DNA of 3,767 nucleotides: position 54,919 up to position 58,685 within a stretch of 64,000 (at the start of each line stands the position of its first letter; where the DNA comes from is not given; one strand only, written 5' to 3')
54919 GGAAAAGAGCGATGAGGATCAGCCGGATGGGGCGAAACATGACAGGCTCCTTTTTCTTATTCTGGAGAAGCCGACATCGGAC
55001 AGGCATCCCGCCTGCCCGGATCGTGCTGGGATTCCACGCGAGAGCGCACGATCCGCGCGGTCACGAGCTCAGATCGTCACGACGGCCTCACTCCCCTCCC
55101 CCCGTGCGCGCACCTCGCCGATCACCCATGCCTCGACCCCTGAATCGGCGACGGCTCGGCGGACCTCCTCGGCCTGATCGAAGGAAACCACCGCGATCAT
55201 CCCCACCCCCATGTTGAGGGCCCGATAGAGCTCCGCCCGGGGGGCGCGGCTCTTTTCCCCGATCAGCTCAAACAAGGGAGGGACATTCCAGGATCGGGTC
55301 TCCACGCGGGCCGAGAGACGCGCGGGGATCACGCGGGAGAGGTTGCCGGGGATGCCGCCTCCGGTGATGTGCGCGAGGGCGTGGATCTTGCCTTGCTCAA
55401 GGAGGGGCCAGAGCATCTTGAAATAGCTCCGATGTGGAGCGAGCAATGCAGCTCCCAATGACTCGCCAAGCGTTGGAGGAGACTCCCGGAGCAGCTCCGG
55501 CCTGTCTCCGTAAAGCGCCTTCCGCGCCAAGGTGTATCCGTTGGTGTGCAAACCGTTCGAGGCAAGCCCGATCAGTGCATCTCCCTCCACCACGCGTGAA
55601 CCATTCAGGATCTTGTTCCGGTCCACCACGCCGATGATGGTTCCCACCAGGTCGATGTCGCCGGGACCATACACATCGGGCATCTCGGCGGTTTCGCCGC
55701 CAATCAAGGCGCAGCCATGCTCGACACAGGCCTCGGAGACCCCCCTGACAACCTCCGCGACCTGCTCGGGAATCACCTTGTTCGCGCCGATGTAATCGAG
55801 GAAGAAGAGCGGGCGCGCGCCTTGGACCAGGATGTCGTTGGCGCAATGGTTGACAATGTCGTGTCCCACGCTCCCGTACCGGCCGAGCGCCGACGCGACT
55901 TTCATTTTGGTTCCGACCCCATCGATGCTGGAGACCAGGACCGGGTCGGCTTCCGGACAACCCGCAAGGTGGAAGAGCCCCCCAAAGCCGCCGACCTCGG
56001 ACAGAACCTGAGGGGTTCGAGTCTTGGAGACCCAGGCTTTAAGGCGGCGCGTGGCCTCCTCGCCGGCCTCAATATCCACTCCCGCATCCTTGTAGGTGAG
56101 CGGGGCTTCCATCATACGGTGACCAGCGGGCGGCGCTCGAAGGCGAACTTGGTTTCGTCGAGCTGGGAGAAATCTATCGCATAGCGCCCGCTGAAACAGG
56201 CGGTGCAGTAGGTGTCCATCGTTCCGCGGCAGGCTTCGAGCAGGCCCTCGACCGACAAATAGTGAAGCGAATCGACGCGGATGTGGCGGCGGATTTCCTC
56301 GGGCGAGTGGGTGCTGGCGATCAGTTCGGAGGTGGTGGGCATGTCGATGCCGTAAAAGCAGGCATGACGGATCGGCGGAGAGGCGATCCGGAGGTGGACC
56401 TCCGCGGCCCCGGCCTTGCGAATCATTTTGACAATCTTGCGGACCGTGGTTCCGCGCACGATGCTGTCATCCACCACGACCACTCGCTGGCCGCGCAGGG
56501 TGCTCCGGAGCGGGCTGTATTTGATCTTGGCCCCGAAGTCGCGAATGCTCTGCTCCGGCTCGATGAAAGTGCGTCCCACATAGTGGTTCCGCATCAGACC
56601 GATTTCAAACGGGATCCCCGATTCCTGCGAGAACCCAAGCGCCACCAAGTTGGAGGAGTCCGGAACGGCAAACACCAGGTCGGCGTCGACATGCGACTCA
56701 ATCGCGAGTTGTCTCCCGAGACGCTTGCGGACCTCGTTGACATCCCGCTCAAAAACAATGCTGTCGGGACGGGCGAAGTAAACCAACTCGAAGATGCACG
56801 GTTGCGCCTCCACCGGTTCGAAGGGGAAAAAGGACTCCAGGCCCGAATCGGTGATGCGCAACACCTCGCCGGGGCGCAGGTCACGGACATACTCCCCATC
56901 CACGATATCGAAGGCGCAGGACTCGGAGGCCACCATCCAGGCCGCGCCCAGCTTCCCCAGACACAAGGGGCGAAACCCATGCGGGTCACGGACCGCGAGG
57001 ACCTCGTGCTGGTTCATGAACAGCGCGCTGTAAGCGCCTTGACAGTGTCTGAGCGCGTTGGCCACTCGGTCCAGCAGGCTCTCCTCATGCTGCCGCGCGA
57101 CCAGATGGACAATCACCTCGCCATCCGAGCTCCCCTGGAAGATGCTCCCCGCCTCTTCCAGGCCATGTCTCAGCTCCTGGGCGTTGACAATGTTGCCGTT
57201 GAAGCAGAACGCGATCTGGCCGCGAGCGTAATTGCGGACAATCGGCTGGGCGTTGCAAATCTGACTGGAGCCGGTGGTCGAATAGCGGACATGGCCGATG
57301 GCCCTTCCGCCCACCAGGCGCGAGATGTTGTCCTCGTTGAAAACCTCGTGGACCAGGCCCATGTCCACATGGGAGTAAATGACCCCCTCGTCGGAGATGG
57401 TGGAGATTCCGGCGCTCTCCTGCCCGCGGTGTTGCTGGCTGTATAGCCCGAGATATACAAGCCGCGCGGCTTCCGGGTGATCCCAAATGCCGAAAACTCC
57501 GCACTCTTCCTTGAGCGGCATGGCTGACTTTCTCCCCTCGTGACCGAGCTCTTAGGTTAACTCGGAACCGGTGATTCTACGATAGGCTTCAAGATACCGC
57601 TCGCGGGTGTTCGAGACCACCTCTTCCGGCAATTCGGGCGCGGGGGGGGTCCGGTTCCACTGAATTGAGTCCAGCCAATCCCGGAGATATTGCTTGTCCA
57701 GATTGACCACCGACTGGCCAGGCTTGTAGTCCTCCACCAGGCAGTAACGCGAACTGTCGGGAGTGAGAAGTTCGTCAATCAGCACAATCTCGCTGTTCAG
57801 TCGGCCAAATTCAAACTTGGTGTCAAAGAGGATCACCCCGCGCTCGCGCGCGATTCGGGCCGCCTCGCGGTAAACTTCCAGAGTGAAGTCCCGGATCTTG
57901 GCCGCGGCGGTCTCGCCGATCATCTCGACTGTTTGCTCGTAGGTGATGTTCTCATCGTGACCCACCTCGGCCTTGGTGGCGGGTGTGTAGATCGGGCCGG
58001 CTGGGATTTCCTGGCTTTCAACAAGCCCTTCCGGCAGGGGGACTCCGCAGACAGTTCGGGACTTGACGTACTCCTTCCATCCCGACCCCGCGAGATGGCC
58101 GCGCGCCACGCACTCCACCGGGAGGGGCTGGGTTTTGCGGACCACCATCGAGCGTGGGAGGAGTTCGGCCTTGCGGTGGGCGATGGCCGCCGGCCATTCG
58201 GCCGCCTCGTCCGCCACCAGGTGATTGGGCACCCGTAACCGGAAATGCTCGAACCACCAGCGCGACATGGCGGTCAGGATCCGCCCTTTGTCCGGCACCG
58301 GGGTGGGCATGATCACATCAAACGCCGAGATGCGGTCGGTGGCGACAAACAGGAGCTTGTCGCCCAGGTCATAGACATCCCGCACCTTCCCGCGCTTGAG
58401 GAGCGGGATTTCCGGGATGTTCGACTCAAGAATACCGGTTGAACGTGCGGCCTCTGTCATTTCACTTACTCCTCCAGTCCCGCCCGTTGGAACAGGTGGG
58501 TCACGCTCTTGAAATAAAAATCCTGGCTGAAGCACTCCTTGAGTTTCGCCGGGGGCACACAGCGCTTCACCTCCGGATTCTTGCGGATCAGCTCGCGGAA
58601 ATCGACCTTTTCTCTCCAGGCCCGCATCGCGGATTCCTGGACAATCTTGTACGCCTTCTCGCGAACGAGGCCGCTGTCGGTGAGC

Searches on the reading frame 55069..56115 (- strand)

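Call 50: search_protein_families(library=pfam, proteins=[window:55069-56115:-], max_evalue=0.001)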
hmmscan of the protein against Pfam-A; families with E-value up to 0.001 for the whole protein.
window:55069-56115:- (348 aa): 2 families
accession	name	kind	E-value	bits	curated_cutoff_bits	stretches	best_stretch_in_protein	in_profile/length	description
PF02769.27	AIRS_C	-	2.2e-29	103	23.1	1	177-342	2-152/156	AIR synthase related protein, C-terminal domain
PF00586.29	AIRS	-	5.6e-22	78.7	24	1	58-164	13-112/112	AIR synthase related protein, N-terminal domain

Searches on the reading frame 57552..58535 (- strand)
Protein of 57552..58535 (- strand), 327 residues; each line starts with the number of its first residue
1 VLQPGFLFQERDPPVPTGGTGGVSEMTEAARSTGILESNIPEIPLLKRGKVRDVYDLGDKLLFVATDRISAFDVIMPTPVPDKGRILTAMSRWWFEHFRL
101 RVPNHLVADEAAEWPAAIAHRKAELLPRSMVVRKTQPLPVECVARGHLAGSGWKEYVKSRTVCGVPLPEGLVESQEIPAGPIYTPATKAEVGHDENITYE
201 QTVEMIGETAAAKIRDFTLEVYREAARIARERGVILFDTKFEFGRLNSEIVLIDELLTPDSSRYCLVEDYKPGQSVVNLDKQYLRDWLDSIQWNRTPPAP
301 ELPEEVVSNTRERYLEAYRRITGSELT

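Call 50: search_protein_families(library=pfam, proteins=[window:57552-58535:-], max_evalue=0.001)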
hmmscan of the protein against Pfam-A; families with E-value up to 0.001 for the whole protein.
window:57552-58535:- (327 aa): 1 family
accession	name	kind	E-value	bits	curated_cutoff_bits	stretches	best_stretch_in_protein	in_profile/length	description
PF01259.24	SAICAR_synt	-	1.2e-68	231.8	20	1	46-295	2-228/233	SAICAR synthetase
